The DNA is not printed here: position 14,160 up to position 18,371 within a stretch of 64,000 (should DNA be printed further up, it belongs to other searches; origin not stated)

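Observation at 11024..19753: Compact ESX/type VII secretion-like locus without EccB/EccD/EccE/mycosin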

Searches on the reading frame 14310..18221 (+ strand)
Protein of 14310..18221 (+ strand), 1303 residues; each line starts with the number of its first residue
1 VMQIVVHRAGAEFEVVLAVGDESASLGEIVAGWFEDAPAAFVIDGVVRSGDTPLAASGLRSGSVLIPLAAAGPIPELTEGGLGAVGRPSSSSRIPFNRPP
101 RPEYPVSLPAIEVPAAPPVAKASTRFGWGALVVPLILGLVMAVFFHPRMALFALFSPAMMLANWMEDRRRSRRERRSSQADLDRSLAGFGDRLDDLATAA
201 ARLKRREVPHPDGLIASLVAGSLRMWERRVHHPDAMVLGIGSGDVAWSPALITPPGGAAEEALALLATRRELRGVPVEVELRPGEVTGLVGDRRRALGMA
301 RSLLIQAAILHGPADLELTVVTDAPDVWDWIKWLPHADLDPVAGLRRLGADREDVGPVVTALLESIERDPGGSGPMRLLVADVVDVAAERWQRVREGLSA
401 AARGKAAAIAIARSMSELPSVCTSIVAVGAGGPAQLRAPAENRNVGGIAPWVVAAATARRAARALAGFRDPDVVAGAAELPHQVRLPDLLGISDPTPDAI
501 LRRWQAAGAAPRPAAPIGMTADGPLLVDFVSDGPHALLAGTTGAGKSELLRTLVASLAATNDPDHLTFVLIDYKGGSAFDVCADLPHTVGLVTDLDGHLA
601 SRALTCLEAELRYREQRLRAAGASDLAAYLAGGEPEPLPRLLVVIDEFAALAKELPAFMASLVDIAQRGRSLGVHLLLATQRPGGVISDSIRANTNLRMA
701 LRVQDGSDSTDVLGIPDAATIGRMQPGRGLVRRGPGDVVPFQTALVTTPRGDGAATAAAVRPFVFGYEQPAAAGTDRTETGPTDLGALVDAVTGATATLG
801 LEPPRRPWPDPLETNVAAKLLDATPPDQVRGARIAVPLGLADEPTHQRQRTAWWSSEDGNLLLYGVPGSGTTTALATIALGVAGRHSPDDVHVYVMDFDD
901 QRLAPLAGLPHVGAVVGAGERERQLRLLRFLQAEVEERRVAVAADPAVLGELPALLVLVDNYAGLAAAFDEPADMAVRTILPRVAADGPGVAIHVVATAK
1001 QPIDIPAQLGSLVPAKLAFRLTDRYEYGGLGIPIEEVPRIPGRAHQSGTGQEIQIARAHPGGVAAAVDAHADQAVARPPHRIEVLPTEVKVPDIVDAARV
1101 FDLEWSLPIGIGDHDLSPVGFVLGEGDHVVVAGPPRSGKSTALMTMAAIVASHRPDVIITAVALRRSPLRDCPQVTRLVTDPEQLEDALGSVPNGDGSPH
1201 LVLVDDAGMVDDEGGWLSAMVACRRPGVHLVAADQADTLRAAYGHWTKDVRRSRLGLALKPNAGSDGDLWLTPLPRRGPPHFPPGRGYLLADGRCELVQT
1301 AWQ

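Call 4: search_protein_families(library=pfam, proteins=[window:14310-18221:+], max_evalue=0.01)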
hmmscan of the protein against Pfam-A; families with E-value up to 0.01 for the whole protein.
window:14310-18221:+ (1303 aa): 16 families
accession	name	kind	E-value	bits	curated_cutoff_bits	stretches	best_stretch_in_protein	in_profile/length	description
PF01580.24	FtsK_SpoIIIE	-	6.3e-57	193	24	3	521-684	27-220/221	FtsK/SpoIIIE family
PF13401.12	AAA_22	-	8.7e-13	49.2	27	1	535-677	7-119/130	AAA domain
PF25199.1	nSTAND_NTPase5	-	7.8e-11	42.4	34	1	1128-1236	43-134/145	Novel STAND NTPase 5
PF13191.12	AAA_16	-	3.9e-10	40.9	32.6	1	532-671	21-163/167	AAA ATPase domain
PF13481.12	AAA_25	-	7.3e-08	32.7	27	0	1123-1155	30-62/195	AAA domain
PF13604.12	AAA_30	-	4.5e-06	27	27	0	1125-1212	16-102/191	AAA domain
PF00005.33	ABC_tran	-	5.8e-06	27.4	25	0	531-561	9-39/137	ABC transporter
PF13555.12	AAA_29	-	1.2e-05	25.3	27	0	526-556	16-45/61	P-loop containing region of AAA domain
PF05729.18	NACHT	-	4.4e-05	23.8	26.7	0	537-568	4-36/167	NACHT domain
PF24883.2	NPHP3_N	-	0.00012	22.8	24.8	0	849-902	11-64/164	Nephrocystin 3, N-terminal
PF13245.12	AAA_19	-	0.0004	21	25.1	0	534-569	12-45/134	AAA domain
PF13238.12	AAA_18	-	0.00041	21.3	29.4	0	537-557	2-22/128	AAA domain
PF20720.3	nSTAND3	-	0.00046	20.4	27.2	0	857-885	16-44/155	Novel STAND NTPase 3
PF10412.15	TrwB_AAD_bind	-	0.00091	18.6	20.5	0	534-575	16-53/387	Type IV secretion-system coupling protein DNA-binding domain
PF00437.27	T2SSE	-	0.0053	15.9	24.9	0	537-560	146-169/370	Type II/IV secretion system protein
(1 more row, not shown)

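Call 5: search_protein_families(library=ncbifam, proteins=[window:14310-18221:+], max_evalue=0.01)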
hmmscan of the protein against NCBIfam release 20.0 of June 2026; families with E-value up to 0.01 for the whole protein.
window:14310-18221:+ (1303 aa): 20 families
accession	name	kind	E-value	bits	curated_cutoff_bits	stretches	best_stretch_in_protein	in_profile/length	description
TIGR03928.1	T7_EssCb_Firm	equivalog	4.5e-148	495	778.4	1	96-1189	6-1161/1296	type VII secretion protein EssC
TIGR03924.1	T7SS_EccC_a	equivalog_domain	5.8e-119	398.8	509.15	2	135-748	27-671/673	type VII secretion protein EccCa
TIGR03925.1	T7SS_EccC_b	equivalog_domain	1.5e-86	291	346.55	2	788-1174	2-411/564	type VII secretion protein EccCb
NF007615.0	PRK10263.1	equivalog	2.8e-18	65.1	1566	2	638-720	1139-1223/1355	DNA translocase FtsK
NF041017.1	DNA_import_CedB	equivalog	1e-05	24.4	700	0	639-682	472-515/590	DNA import protein CedB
NF007601.2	PRK10247.1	equivalog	7.8e-05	22.2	292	0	1116-1159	17-60/204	iron efflux ABC transporter ATP-binding subunit FetA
TIGR03744.1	traC_PFL_4706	equivalog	0.0011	17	520.6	0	534-592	475-528/892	conjugative transfer ATPase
TIGR01189.1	ccmA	equivalog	0.0013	18.4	131.6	0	1116-1160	16-60/198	heme ABC exporter ATP-binding protein CcmA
NF042944.1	HerA_antiphage_2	equivalog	0.0013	17.6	850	1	660-712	453-504/576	anti-phage-associated helicase HerA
NF010068.0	PRK13548.1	equivalog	0.0016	17.6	261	0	535-561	33-59/261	heme ABC transporter ATP-binding protein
NF009067.0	PRK12402.1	equivalog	0.0016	17.5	317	0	1127-1150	35-60/340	replication factor C small subunit 2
TIGR02324.1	CP_lyasePhnL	equivalog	0.0017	17.8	256.3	0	530-556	31-57/224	phosphonate C-P lyase system protein PhnL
TIGR03499.1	FlhF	equivalog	0.0022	18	174.15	0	855-897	195-237/286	flagellar biosynthesis GTPase FlhF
TIGR02673.1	FtsE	equivalog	0.0046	16.7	264.85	0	1115-1177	17-79/214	cell division ATP-binding protein FtsE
TIGR02315.1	ABC_phnC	equivalog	0.0057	16.1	266.1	0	1113-1163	15-65/243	phosphonate ABC transporter ATP-binding protein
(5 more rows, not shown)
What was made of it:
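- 14313..18221 (+): EccC/EssC-type ATPase (1302 aa): ubiquitin-like domain at residues 1-70 (14313-14522), FNRPPR motif at residue 95, two TM helices at about 125-165, a DUF-like region, and three FtsK-type P-loop domains (Walker A at 15927, 16902 and 17706). TIGR03928 495 bits, TIGR03924 399 bits and TIGR03925 291 bits, all below the curated cutoffs (call 5).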

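Call 8: find_encoding_contigs(protein=window:14310-18221:+, flank=10000, max_places=6)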
Protein window:14310-18221:+ (1303 aa): no gene with exactly this product is on record in the collection.
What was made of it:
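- Tried and rejected: Exact-sequence look-up of EccC from GTG 14310 found nothing (call 8).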

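Call 31: find_homologous_proteins(query=window:14310-18221:+, max_evalue=1e-30)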
Query window:14310-18221:+ (1303 aa): 294 proteins with E <= 1e-30 among 8000 candidates; the best 120 are listed.
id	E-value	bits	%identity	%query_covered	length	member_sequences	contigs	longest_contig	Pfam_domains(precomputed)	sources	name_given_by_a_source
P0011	0.0e+0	2589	90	100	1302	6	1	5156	PF13604.13,PF00005.34,PF13555.13,PF13401.13,PF01580.25,PF25199.2,PF13191.13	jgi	-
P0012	0.0e+0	2492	87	100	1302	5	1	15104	PF00005.34,PF05729.19,PF13555.13,PF13401.13,PF01580.25,PF25199.2,PF13481.13,PF13191.13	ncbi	-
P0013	0.0e+0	2302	81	100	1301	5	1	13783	PF13245.13,PF05729.19,PF13555.13,PF13401.13,PF01580.25,PF25199.2,PF13481.13,PF13191.13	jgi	jgi:S-DNA-T family DNA segregation ATPase FtsK/SpoIIIE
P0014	0.0e+0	2145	90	83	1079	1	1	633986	PF13604.13,PF00005.34,PF05729.19,PF13401.13,PF01580.25,PF25199.2,PF13481.13,PF13191.13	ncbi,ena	-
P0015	0.0e+0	1882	67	100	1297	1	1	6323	PF00005.34,PF13555.13,PF13401.13,PF01580.25,PF25199.2,PF13191.13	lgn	-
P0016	0.0e+0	1395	55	100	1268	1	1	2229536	PF13604.13,PF05729.19,PF13555.13,PF13401.13,PF01580.25,PF25199.2,PF13481.13,PF13191.13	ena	-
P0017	0.0e+0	1367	54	100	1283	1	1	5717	PF05729.19,PF13401.13,PF01580.25,PF25199.2,PF13191.13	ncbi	-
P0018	0.0e+0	1353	54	100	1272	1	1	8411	PF05729.19,PF13555.13,PF13401.13,PF01580.25,PF25199.2,PF13191.13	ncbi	-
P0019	0.0e+0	1333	54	93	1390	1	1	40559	PF00005.34,PF13555.13,PF00004.36,PF13401.13,PF01580.25,PF25199.2,PF13191.13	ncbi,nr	ncbi:MAG: hypothetical protein GY720_04700 [bacterium]|nr:hypothetical protein [bacterium]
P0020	0.0e+0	1330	54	93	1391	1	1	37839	PF00005.34,PF13555.13,PF13401.13,PF01580.25,PF25199.2,PF13191.13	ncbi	-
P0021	0.0e+0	1330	53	100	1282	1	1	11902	PF13401.13,PF01580.25,PF25199.2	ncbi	-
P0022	0.0e+0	1319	54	94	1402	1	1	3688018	PF13555.13,PF13401.13,PF01580.25,PF25199.2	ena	-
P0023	0.0e+0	1316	52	97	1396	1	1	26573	PF00005.34,PF13555.13,PF13401.13,PF01580.25,PF25199.2,PF13191.13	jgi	-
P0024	0.0e+0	1311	55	93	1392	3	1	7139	PF00005.34,PF13555.13,PF13401.13,PF01580.25,PF25199.2,PF13191.13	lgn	-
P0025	0.0e+0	1299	53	100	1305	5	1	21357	PF13555.13,PF13401.13,PF01580.25,PF25199.2,PF13481.13,PF13191.13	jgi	-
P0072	0.0e+0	1033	48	94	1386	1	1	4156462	PF13401.13,PF01580.25,PF25199.2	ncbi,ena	-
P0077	8.2e-294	996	45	93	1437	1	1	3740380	PF16697.11,PF13401.13,PF01580.25,PF13481.13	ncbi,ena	-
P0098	1.2e-257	876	42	93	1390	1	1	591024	PF00498.32,PF24883.3,PF13245.13,PF16697.11,PF00004.36,PF13401.13,PF01580.25,PF25199.2,PF13191.13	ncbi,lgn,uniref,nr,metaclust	ncbi:FtsK/SpoIIIE domain-containing protein [Solirubrobacter soli]|uniref:FtsK/SpoIIIE domain-contai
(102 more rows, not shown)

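Call 32: find_encoding_contigs(protein=P0016, flank=10000, max_places=1)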
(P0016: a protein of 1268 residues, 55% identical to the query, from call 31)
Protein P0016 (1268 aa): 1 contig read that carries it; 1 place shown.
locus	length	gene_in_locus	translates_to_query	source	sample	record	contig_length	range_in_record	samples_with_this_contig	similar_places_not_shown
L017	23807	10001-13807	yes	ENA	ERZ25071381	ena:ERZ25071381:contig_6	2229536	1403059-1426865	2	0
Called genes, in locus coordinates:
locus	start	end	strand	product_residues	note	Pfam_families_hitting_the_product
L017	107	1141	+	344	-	PF01068:DNA_ligase_A_M, PF04679:DNA_ligase_A_C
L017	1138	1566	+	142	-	-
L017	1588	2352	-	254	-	PF01209:Ubie_methyltran (weak), PF05175:MTS (weak), PF08003:Methyltransf_9 (weak), PF13489:Methyltransf_23, PF13847:Methyltransf_31, PF08241:Methyltransf_11, PF08242:Methyltransf_12, PF13649:Methyltransf_25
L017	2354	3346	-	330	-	PF21686:LigD_Prim-Pol, PF01896:DNA_primase_S (weak)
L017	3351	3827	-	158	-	PF00484:Pro_CA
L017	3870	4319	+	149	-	PF03061:4HBT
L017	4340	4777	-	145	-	PF00583:Acetyltransf_1, PF13673:Acetyltransf_10, PF13508:Acetyltransf_7, PF14542:Acetyltransf_CG (weak)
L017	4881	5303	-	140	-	PF17886:ArsA_HSP20 (faint), PF00011:HSP20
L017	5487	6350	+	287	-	PF01975:SurE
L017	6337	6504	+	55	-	-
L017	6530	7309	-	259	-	PF14011:ESX-1_EspG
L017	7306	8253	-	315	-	PF12642:TpcC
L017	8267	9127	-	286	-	-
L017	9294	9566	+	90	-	PF06013:WXG100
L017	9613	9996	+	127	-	-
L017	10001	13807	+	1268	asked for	PF13191:AAA_16 (faint), PF13481:AAA_25 (faint), PF13604:AAA_30 (faint), PF01580:FtsK_SpoIIIE, PF13401:AAA_22 (faint), PF13555:AAA_29 (faint), PF25199:nSTAND_NTPase5 (faint), PF01580:FtsK_SpoIIIE, +1 more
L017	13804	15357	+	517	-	PF06259:Abhydrolase_8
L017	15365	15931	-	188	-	-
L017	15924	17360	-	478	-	PF07907:YibE_F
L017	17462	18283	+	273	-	PF01210:NAD_Gly3P_dh_N (faint), PF02558:ApbA, PF03435:Sacchrp_dh_NADP (weak), PF03446:NAD_binding_2 (weak), PF03807:F420_oxidored, PF14748:P5CR_dimer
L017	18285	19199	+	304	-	PF01619:Pro_dh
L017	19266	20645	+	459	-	PF20381:Rv1476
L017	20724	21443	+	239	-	PF04012:PspA_IM30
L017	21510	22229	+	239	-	PF05401:NodS (weak), PF13489:Methyltransf_23, PF08241:Methyltransf_11, PF08242:Methyltransf_12, PF13649:Methyltransf_25, PF13847:Methyltransf_31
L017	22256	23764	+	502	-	PF13570:Beta-prop_ACSF4 (faint), PF13360:PQQ_2 (weak)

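Call 33: find_encoding_contigs(protein=P0022, flank=10000, max_places=1)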
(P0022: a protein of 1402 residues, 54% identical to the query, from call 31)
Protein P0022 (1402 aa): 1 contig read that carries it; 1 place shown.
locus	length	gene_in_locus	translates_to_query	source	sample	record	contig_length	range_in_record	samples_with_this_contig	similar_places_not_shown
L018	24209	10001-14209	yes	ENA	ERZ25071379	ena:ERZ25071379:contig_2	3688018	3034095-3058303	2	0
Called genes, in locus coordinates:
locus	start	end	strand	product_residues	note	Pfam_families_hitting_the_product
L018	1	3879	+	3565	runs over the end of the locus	PF00139:Lectin_legB, PF02095:Extensin_1 (weak)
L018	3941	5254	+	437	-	PF13742:tRNA_anti_2, PF02601:Exonuc_VII_L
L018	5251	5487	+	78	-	PF02609:Exonuc_VII_S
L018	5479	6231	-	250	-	-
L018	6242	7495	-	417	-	-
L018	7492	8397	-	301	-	PF12642:TpcC (weak)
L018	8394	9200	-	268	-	PF01476:LysM (weak)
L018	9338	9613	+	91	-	PF06013:WXG100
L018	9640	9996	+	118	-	-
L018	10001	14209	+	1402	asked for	PF13401:AAA_22 (faint), PF25199:nSTAND_NTPase5 (faint), PF01580:FtsK_SpoIIIE, PF13555:AAA_29 (faint), PF01580:FtsK_SpoIIIE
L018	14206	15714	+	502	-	PF06259:Abhydrolase_8, PF12697:Abhydrolase_6 (weak)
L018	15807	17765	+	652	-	PF12161:HsdM_N, PF02384:N6_Mtase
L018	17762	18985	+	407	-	PF01420:Methylase_S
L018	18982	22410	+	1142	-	PF04313:HSDR_N, PF00270:DEAD (weak), PF04851:ResIII, PF18766:SWI2_SNF2, PF22679:T1R_D3-like, PF04326:SLFN_AlbA_2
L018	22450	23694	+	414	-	PF02720:DUF222 (weak)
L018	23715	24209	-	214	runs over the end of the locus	PF00072:Response_reg, PF08281:Sigma70_r4_2, PF00196:GerE, PF04545:Sigma70_r4 (weak)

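Call 34: find_encoding_contigs(protein=P0098, flank=10000, max_places=1)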
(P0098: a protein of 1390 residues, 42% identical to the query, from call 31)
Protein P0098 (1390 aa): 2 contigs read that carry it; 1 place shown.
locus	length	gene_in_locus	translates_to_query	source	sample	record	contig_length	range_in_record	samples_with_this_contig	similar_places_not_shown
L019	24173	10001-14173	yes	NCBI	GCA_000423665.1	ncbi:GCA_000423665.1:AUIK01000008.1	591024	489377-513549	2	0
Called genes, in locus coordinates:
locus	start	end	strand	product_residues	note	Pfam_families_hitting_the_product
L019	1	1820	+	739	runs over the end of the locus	-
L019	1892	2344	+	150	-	-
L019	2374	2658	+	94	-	-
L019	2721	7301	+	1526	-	PF20148:DUF6531, PF25023:TEN_YD-shell (weak), PF05593:RHS_repeat, PF25023:TEN_YD-shell, PF05593:RHS_repeat, PF25023:TEN_YD-shell, PF05593:RHS_repeat, PF25023:TEN_YD-shell (weak)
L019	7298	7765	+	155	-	PF03130:HEAT_PBS (faint), PF13646:HEAT_2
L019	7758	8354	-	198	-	PF14124:DUF4291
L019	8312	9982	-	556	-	-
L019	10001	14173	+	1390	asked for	PF16697:Yop-YscD_cpl, PF00498:FHA, PF01580:FtsK_SpoIIIE, PF00004:AAA (faint), PF13191:AAA_16 (weak), PF13245:AAA_19 (faint), PF13401:AAA_22 (weak), PF01580:FtsK_SpoIIIE, +2 more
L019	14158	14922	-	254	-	PF04228:Zn_peptidase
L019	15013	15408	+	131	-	PF06803:DUF1232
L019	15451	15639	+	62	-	-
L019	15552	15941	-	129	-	PF00903:Glyoxalase, PF22677:Ble-like_N (faint)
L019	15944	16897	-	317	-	PF04542:Sigma70_r2, PF08281:Sigma70_r4_2, PF04545:Sigma70_r4 (weak)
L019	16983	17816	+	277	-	PF00069:Pkinase, PF01636:APH (faint), PF07714:PK_Tyr_Ser-Thr, PF06293:Kdo (weak), PF03109:ABC1 (weak)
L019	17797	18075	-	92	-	PF02311:AraC_binding (weak), PF07883:Cupin_2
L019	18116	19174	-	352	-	PF07638:Sigma70_ECF (faint), PF04542:Sigma70_r2, PF04545:Sigma70_r4, PF08281:Sigma70_r4_2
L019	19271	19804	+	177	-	-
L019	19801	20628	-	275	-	PF13472:Lipase_GDSL_2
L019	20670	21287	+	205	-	PF01510:Amidase_2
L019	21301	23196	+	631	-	PF09826:Beta_propel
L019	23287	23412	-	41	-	-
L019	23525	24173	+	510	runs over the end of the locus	PF03137:OATP (faint), PF00083:Sugar_tr, PF07690:MFS_1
